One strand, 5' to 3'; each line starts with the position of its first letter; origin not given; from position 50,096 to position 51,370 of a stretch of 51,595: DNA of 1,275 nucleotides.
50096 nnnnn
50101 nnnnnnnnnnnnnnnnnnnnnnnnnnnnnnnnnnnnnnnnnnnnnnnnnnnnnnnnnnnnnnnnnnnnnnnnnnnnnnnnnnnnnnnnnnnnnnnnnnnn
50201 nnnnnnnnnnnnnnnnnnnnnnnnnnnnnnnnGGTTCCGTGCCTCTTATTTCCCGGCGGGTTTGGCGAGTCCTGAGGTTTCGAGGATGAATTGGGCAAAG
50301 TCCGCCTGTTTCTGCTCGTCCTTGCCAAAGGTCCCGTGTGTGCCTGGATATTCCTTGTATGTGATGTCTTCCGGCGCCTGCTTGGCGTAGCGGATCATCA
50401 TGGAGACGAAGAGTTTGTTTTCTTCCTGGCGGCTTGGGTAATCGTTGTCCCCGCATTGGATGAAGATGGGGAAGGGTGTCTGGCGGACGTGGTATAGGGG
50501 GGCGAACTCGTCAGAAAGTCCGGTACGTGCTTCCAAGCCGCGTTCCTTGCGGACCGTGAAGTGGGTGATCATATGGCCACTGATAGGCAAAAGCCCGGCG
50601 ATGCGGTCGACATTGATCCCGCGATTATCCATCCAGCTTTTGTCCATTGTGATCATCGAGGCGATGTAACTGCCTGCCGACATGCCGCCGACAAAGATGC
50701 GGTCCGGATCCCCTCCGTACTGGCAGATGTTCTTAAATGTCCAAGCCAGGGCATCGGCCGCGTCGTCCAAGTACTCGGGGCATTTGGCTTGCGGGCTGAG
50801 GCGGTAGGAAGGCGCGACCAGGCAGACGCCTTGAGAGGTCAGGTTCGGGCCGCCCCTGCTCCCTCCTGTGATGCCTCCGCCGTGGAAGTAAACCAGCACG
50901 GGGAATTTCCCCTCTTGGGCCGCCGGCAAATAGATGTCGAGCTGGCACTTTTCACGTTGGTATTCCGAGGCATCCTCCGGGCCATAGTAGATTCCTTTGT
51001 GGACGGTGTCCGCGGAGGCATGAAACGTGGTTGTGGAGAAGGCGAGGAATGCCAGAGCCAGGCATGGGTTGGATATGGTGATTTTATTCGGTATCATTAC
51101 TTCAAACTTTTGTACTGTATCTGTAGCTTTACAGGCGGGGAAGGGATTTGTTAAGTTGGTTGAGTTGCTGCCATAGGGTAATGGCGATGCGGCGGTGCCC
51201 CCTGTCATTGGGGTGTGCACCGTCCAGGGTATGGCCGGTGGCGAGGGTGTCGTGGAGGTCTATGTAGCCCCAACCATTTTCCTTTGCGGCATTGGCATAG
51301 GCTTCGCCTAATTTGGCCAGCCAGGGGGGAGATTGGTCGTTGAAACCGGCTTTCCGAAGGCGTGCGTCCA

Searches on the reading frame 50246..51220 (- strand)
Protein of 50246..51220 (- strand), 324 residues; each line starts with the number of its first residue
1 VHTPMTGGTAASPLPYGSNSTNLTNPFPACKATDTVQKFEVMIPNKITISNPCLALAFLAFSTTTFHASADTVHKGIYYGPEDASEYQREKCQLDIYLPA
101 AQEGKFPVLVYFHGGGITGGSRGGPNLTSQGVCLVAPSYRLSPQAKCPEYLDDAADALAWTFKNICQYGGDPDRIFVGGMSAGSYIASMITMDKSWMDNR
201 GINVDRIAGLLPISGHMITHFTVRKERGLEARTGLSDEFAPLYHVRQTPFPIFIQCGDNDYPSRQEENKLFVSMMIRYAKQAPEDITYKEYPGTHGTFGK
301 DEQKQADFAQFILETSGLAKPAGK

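Call 3: search_protein_families(library=pfam, proteins=[window:50246-51220:-], max_evalue=0.01)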
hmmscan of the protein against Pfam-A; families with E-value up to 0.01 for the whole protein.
window:50246-51220:- (324 aa): 5 families
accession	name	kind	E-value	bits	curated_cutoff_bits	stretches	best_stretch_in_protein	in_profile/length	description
PF20434.5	BD-FAE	-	1.8e-21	77.1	26.8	1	94-195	1-111/215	BD-FAE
PF07859.19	Abhydrolase_3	-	2.8e-17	63.6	25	1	109-213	1-106/210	alpha/beta hydrolase fold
PF00135.34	COesterase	-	6.9e-16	58.7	27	1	86-225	80-228/515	Carboxylesterase family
PF00326.27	Peptidase_S9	-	0.0016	18.4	22.6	1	153-308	44-202/213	Prolyl oligopeptidase family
PF07224.18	Chlorophyllase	-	0.0031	16.8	26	1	94-215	31-155/301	Chlorophyllase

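Call 4: search_protein_families(library=ncbifam, proteins=[window:50246-51220:-], max_evalue=0.01)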
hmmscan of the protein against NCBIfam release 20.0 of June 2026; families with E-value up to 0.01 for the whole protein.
window:50246-51220:- (324 aa): 9 families
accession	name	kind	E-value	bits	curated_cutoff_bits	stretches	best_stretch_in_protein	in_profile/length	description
NF058653.1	LipP1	equivalog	4.4e-19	68.4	350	1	90-193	56-164/300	LipP1 family hormone-sensitive lipase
NF033149.0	CHL_hydrolase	equivalog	9.6e-14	51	500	1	96-192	65-167/310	chloramphenicol hydrolase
NF052354.1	EstLipQMycob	equivalog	2.6e-13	49.4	700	1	75-192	138-257/418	esterase LipQ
NF007547.0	PRK10162.1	equivalog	2.4e-10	39.9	389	1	93-215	73-196/321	acetyl esterase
NF050058.1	e_dPHAscl_type1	hypoth_equivalog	4.5e-08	32.9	150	1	166-312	97-243/276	extracellular catalytic domain type 1 short-chain-length polyhydroxyalkanoate depolymerase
NF058651.1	GESAG_HSLs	subfamily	1.6e-07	30.7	430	1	107-190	68-153/296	GESAG motif subfamily hormone-sensitive lipase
NF058665.1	HaHSL_fam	equivalog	1.6e-05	24.4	320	1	88-215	45-167/260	hormone-sensitive lipase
NF058649.1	GTSAG_HSLs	subfamily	0.00017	21.1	380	1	102-188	87-172/312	GTSAG motif subfamily hormone-sensitive lipase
TIGR01840.1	esterase_phb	subfamily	0.0036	16.8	107.85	0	158-190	82-112/213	PHB depolymerase family esterase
